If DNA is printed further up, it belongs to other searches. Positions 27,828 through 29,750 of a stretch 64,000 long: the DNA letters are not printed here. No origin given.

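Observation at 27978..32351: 1457-aa tandem-cyclase (C1/C2-like pseudo-heterodimer) - STAND NTPase - TPR protein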

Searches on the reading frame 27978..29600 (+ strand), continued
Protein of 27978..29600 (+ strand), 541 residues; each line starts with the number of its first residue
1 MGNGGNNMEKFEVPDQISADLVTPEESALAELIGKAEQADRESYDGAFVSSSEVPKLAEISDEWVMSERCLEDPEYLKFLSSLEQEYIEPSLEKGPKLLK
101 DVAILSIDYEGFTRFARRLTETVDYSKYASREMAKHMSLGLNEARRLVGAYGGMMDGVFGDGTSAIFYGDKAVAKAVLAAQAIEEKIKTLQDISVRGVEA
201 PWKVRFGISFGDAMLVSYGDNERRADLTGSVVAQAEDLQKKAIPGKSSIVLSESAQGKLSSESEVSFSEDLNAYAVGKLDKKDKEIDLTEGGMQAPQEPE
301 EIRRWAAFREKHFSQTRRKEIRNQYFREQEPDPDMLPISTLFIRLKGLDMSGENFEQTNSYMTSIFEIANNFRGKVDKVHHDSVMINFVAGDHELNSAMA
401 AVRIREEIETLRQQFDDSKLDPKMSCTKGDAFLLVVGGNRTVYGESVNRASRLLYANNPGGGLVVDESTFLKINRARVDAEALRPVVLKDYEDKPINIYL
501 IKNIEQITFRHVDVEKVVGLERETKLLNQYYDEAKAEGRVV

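Call 46: search_solved_structures(query=A2, max_evalue=1, show_alignments=2)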
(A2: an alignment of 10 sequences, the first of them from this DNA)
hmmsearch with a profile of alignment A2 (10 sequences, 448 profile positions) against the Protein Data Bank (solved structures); distinct sequences matched with E-value up to 1: 50.
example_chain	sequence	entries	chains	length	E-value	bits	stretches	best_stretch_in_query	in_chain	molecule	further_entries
3r5g_A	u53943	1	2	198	5e-10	42.1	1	78-196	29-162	CyaB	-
4cm2_A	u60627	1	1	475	4.2e-09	39.1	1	50-194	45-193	ADENYLATE CYCLASE TYPE 10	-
4clf_A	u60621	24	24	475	4.5e-09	39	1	50-194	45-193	ADENYLATE CYCLASE TYPE 10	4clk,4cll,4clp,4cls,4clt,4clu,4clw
4oya_A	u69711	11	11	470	4.7e-09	38.9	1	50-194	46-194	Adenylate cyclase type 10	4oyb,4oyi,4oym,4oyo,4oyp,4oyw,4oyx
4cm0_A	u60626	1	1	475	7.7e-09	38.2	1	50-194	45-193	SOLUBLE ADENYLYL CYCLASE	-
2w01_A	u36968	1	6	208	1.9e-08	36.9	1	83-207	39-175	ADENYLATE CYCLASE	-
6yii_A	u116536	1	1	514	5.1e-08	35.5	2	119-230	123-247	Transcriptional regulator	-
6fht_A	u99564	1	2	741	2.3e-07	33.3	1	85-206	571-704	Bacteriophytochrome,Adenylate cyclase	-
4wp8_A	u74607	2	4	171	1.1e-06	31.2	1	83-208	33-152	Ma1120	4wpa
4wp9_A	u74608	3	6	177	1.1e-06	31.1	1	83-208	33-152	Ma1120 | Cyclase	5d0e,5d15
4wp3_A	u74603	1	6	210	1.6e-06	30.6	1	83-208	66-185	Ma1120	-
5oyh_A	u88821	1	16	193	3.6e-06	29.4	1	77-200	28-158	Nucleotide cyclase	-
3mr7_A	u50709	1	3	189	5.9e-06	28.7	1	46-203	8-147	Adenylate/guanylate cyclase/hydrolase, alpha/beta fold family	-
6aoa_A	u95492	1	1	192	8.8e-06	28.2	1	77-199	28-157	Bacterio-rhodopsin/guanylyl cyclase 1 fusion protein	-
1ybt_A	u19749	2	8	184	9.5e-06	28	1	95-203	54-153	hydrolase, alpha/beta hydrolase fold family | lipJ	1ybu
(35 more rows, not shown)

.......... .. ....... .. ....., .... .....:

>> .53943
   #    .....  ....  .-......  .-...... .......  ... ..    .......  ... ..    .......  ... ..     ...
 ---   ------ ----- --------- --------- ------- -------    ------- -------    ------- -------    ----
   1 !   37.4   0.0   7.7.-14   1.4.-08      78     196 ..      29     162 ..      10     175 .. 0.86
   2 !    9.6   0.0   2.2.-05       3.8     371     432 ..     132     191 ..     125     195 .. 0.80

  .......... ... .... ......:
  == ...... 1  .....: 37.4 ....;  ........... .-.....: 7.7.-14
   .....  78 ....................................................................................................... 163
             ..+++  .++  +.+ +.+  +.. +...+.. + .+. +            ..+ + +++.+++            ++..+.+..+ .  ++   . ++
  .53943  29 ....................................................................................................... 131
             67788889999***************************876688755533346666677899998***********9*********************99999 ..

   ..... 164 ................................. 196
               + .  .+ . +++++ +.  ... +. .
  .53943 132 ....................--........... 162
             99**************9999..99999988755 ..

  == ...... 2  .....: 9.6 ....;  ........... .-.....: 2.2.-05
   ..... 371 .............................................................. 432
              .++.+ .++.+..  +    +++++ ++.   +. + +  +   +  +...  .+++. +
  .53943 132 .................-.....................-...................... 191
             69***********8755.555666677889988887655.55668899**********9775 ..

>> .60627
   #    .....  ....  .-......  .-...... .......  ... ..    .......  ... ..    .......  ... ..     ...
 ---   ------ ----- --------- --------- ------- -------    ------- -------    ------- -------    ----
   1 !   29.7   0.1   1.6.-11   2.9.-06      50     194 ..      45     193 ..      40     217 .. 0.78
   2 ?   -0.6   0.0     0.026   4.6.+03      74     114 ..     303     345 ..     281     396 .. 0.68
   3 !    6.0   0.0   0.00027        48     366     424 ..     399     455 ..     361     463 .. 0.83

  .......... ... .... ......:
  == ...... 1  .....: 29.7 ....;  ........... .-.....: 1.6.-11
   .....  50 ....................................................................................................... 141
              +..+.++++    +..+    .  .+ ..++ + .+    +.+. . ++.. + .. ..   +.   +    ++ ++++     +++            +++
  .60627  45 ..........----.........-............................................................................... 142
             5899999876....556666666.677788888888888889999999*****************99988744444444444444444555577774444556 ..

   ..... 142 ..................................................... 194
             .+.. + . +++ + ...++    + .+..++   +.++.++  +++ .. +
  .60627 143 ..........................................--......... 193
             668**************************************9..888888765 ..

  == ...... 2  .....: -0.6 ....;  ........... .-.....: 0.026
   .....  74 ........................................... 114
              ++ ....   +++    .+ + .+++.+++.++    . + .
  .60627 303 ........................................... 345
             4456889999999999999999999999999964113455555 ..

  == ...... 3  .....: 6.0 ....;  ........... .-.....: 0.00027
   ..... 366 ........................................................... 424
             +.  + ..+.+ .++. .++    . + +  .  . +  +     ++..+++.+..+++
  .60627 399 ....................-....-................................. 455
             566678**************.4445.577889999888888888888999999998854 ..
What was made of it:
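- On Class III nucleotidyl cyclase catalytic domain (Pfam PF00211): Clade profile: CyaB 5e-10, sAC 4e-9, and photoactivated cyclases 1e-5 through domain 2 (call 46).
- Checked: A clade profile hits CyaB at 5e-10 and human sAC at 4e-9, and hits photoactivated cyclases through domain 2 at 1e-5 (call 46).
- D108 aligns to D47, D161 to D99, R205 to K144, and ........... to sAC T405...R416 (call 46).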

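Call 48: find_encoding_contigs(protein=P0003, flank=8000, max_places=2)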
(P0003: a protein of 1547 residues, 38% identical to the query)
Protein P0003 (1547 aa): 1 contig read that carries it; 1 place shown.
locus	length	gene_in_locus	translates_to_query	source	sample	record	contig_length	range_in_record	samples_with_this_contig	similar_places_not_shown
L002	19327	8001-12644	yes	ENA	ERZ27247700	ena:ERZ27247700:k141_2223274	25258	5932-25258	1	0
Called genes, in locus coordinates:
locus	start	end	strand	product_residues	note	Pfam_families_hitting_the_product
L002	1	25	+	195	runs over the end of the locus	PF13432:TPR_16 (weak), PF12895:ANAPC3, PF13432:TPR_16, PF14559:TPR_19, PF00515:TPR_1, PF07719:TPR_2, PF13424:TPR_12, PF00515:TPR_1, +19 more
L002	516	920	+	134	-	PF03946:Ribosomal_L11_N, PF00298:Ribosomal_L11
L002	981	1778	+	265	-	PF00687:Ribosomal_L1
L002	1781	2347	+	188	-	PF13207:AAA_17, PF13238:AAA_18, PF13671:AAA_33 (faint)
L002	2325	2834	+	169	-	PF00383:dCMP_cyt_deam_1, PF14437:MafB19-deam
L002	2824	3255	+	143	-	PF00692:dUTPase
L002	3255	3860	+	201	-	PF02223:Thymidylate_kin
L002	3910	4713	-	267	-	PF02511:Thy1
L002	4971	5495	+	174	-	PF00466:Ribosomal_L10, PF27436:RL10_C (faint)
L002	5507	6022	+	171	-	PF16320:Ribosomal_L12_N, PF00542:Ribosomal_L12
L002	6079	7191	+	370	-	PF01702:TGT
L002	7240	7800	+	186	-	-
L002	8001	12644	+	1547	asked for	PF00211:Guanylate_cyc (faint), PF13191:AAA_16, PF13424:TPR_12 (faint)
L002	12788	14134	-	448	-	-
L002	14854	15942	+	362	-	PF00483:NTP_transferase, PF12804:NTP_transf_3 (weak), PF22640:ManC_GMP_beta-helix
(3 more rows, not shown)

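Call 49: find_encoding_contigs(protein=P0005, flank=8000, max_places=2)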
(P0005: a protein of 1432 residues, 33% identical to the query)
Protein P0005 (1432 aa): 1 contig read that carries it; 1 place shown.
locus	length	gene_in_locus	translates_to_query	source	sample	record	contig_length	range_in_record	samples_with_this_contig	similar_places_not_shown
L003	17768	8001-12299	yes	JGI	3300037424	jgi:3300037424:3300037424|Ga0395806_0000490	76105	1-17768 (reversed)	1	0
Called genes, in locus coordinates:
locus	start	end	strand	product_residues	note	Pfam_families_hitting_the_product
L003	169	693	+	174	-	PF00466:Ribosomal_L10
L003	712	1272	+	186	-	PF16320:Ribosomal_L12_N, PF00542:Ribosomal_L12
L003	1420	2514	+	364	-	PF01702:TGT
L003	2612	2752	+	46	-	-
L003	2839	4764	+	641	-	PF00535:Glycos_transf_2, PF10111:Glyco_tranf_2_2 (weak), PF13641:Glyco_tranf_2_3, PF13896:Glyco_transf_49 (faint), PF02709:Glyco_transf_7C (faint), PF13641:Glyco_tranf_2_3 (weak), PF00535:Glycos_transf_2, PF10111:Glyco_tranf_2_2 (weak)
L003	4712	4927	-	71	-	-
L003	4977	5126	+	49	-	-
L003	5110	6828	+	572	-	PF00931:NB-ARC (faint), PF13555:AAA_29 (faint), PF00005:ABC_tran, PF01926:MMR_HSR1 (faint), PF02463:SMC_N (faint), PF03193:RsgA_GTPase (faint), PF13304:AAA_21 (weak), PF00005:ABC_tran, +5 more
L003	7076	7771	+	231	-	-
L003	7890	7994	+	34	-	-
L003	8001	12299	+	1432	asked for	PF13191:AAA_16, PF07719:TPR_2 (faint), PF13374:TPR_10 (faint), PF17874:TPR_MalT (faint), PF13424:TPR_12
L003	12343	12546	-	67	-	-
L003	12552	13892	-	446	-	PF02368:Big_2 (weak)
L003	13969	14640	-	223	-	-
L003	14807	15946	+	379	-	PF00483:NTP_transferase, PF12804:NTP_transf_3, PF22640:ManC_GMP_beta-helix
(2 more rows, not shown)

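Call 54: predict_structure(alignment_id=A2)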
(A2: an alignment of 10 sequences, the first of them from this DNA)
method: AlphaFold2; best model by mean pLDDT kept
length: 460 residues; sequences in the alignment: 10
mean_pLDDT: 83.9   pTM: 0.84
mean pLDDT of the five models: 83.9, 83.2, 83.1, 81.7, 78.0
residues with pLDDT >= 90: 206; 70-90: 194; 50-70: 28; < 50: 32
segments of 3 or more residues with pLDDT < 50: 1-6, 219-233, 449-455
pLDDT, mean of each block of 10 residues (from residue 1): 54 89 86 90 94 82 85 88 89 86 88 91 90 77 87 94 91 94 83 92 60 51 37 65 92 90 89 89 91 86 96 91 92 87 95 91 93 84 86 88 92 87 91 84 75 46
secondary structure, 60 per line:
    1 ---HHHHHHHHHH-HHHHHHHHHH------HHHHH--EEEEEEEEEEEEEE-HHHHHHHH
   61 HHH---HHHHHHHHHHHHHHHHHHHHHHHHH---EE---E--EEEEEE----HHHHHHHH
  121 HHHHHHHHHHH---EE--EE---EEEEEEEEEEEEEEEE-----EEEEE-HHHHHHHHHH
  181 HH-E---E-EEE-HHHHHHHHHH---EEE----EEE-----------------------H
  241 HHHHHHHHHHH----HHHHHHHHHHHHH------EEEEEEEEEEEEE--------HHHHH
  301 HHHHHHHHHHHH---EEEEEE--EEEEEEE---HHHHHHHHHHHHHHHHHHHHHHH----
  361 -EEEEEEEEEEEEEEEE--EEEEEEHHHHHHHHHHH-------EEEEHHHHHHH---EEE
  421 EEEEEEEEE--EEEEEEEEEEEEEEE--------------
elements in order: H4-13 H15-24 H31-35 E38-51 H53-63 H67-91 E103-108 H113-131 E144-159 E165-169 H171-182 E190-192 H194-203 E207-209 E214-216 H240-251 H256-268 E275-287 H296-312 E316-321 E324-330 H334-356 E362-377 E380-385 H386-396 E404-407 H408-414 E418-429 E432-446
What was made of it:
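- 27978..28163 (+): N-terminal acidic tail, poorly conserved (residues 1-62). The start of the model has low pLDDT (call 54).
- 28803..28871 (+): Flexible C1-C2 linker (residues 276-298). pLDDT below 50 at model residues 219-233 (call 54).
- On sAC-like (ADCY10-type) tandem cyclase: pTM 0.84 (call 54).
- The AF2 model of residues 60-519 has pLDDT 83.9 and pTM 0.84 (call 54).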

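Call 56: fold_search(model_id=the predicted structure, library=pdb)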
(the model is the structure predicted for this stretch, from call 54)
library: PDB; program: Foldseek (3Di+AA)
matches with E <= 10: 889; with E <= 0.001: 195
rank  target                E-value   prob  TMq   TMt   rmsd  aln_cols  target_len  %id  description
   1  4cls                  2.7e-23  1.00  0.71  0.71   5.1       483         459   15  Crystal structure of human soluble Adenylyl Cyclase with Pyrophosphate (released 2014-03-05)
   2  4clp                  4.0e-23  1.00  0.71  0.71   5.1       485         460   16  Crystal structure of human soluble Adenylyl Cyclase complex with adenosine-3',5'-cyclic-monophosphate (released 2014-03-05)
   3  4ust                  5.3e-23  1.00  0.70  0.70   5.2       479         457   16  Crystal structure of human soluble Adenylyl Cyclase with pyrophosphate resulting from soaking with GTP and Magnesium (released 2014-07-30)
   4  4cly                  1.3e-22  1.00  0.70  0.70   5.5       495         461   16  Crystal structure of human soluble Adenylyl Cyclase soaked with biselenite (released 2014-03-05)
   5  4clt                  1.8e-22  1.00  0.70  0.69   5.3       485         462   15  Crystal structure of human soluble Adenylyl Cyclase with adenosine-3', 5'-cyclic-monophosphate and pyrophosphate (released 2014-03-05)
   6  4usw                  1.8e-22  1.00  0.69  0.69   5.5       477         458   16  Crystal structure of human soluble Adenylyl Cyclase with ATP (released 2014-07-30)
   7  5iv4                  1.9e-22  1.00  0.71  0.71   5.1       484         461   16  Crystal structure of the human soluble adenylyl cyclase in complex with the allosteric inhibitor LRE1 (released 2016-08-17)
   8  4clk                  2.3e-22  1.00  0.69  0.69   5.3       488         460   16  Crystal structure of human soluble Adenylyl Cyclase in complex with alpha,beta-methyleneadenosine-5'-triphosphate (released 2014-03-05)
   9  4usu                  2.6e-22  1.00  0.70  0.70   5.9       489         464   17  Crystal structure of human soluble Adenylyl Cyclase in complex with alpha,beta-methyleneadenosine-5'-triphosphate (released 2014-07-30)
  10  8co7                  3.1e-22  1.00  0.72  0.72   5.1       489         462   16  Crystal structure of human soluble adenylyl cyclase (sAC) in complex with inhibitor TDI-09066 (released 2024-01-03)
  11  4clw                  6.2e-22  1.00  0.69  0.69   5.3       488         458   16  Crystal structure of human soluble Adenylyl Cyclase in complex with alpha,beta-methyleneadenosine-5'-triphosphate soaked (released 2014-03-05)
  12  4cm0                  8.2e-22  1.00  0.69  0.69   5.6       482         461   16  Crystal structure of human soluble Adenylyl Cyclase with alpha,beta- methyleneadenosine-5'-triphosphate soaked with bica (released 2014-03-05)
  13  5d0r                  1.6e-21  1.00  0.70  0.70   5.3       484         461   16  Crystal structure of human soluble Adenylyl Cyclase with the inhibitor bithionol (released 2016-03-16)
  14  4clz                  1.7e-21  1.00  0.70  0.71   5.1       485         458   16  Crystal structure of human soluble Adenylyl Cyclase with Inhibitor 4, 4'-Diisothiocyano-2,2'-stilbenedisulfonic acid (released 2014-03-05)
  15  8coj                  1.8e-21  1.00  0.71  0.72   5.1       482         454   16  Crystal structure of human soluble adenylyl cyclase catalytic domain in complex with the inhibitor TDI-10228 (released 2023-04-26)
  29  6yii                  5.4e-14  1.00  0.56  0.55  10.5       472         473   14  Crystal structure of a Class III adenylyl cyclase-like ATP-binding protein from Pseudomonas aeruginosa (released 2020-06-17)
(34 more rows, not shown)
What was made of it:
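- The top 24 Foldseek PDB hits are all human sAC catalytic core, with TM 0.69-0.73 over both domains and E about 1e-23 (call 56).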

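Call 57: find_encoding_contigs(protein=P0009, flank=8000, max_places=2)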
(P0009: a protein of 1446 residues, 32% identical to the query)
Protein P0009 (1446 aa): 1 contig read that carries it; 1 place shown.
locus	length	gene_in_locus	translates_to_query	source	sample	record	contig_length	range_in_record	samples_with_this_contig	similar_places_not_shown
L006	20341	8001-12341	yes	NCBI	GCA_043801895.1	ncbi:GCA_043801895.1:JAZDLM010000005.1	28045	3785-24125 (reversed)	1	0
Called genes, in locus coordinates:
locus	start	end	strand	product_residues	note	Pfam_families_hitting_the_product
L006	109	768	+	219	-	PF00687:Ribosomal_L1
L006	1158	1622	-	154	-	-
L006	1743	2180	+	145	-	PF00692:dUTPase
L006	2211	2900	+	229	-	PF02223:Thymidylate_kin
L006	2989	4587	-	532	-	PF02511:Thy1 (weak)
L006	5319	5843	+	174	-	PF00466:Ribosomal_L10, PF27436:RL10_C (weak)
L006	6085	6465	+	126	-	PF16320:Ribosomal_L12_N, PF00542:Ribosomal_L12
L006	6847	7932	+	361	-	PF01702:TGT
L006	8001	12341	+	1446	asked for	PF13191:AAA_16, PF13424:TPR_12 (faint), PF07719:TPR_2 (faint)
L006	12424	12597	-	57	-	-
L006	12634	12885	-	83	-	-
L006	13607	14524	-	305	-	-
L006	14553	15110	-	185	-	PF02834:LigT_PEase (weak), PF10469:AKAP7_NLS (weak), PF13563:2_5_RNA_ligase2, PF02834:LigT_PEase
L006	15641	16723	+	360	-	PF00483:NTP_transferase, PF12804:NTP_transf_3 (weak), PF22640:ManC_GMP_beta-helix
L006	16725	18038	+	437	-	PF21760:SecD_1st, PF22599:SecDF_P1_head, PF03176:MMPL, PF02355:SecD_SecF_C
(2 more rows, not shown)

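Call 67: find_encoding_contigs(protein=P0018, flank=8000, max_places=1)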
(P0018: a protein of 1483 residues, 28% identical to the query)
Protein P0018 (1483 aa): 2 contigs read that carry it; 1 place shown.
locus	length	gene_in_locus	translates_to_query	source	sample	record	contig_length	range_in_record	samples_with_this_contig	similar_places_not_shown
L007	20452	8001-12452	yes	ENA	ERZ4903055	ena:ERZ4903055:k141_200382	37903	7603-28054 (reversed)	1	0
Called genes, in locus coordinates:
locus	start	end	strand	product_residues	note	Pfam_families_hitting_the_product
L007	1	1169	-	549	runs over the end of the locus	PF02511:Thy1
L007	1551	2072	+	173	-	PF00466:Ribosomal_L10, PF27436:RL10_C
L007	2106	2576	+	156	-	PF16320:Ribosomal_L12_N, PF00542:Ribosomal_L12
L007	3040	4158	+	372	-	PF01702:TGT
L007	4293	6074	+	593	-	PF02310:B12-binding, PF04055:Radical_SAM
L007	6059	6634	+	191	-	PF02698:DUF218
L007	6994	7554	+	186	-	-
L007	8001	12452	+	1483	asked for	PF00211:Guanylate_cyc (faint), PF13191:AAA_16, PF07719:TPR_2 (faint), PF17874:TPR_MalT (weak), PF13424:TPR_12 (weak)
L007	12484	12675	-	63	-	-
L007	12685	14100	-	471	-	PF02368:Big_2 (weak)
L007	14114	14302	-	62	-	-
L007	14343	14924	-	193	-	PF02834:LigT_PEase, PF13563:2_5_RNA_ligase2, PF02834:LigT_PEase (weak)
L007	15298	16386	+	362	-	PF00483:NTP_transferase, PF22640:ManC_GMP_beta-helix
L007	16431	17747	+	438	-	PF21760:SecD_1st, PF22599:SecDF_P1_head, PF02355:SecD_SecF_C, PF03176:MMPL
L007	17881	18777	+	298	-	PF02355:SecD_SecF_C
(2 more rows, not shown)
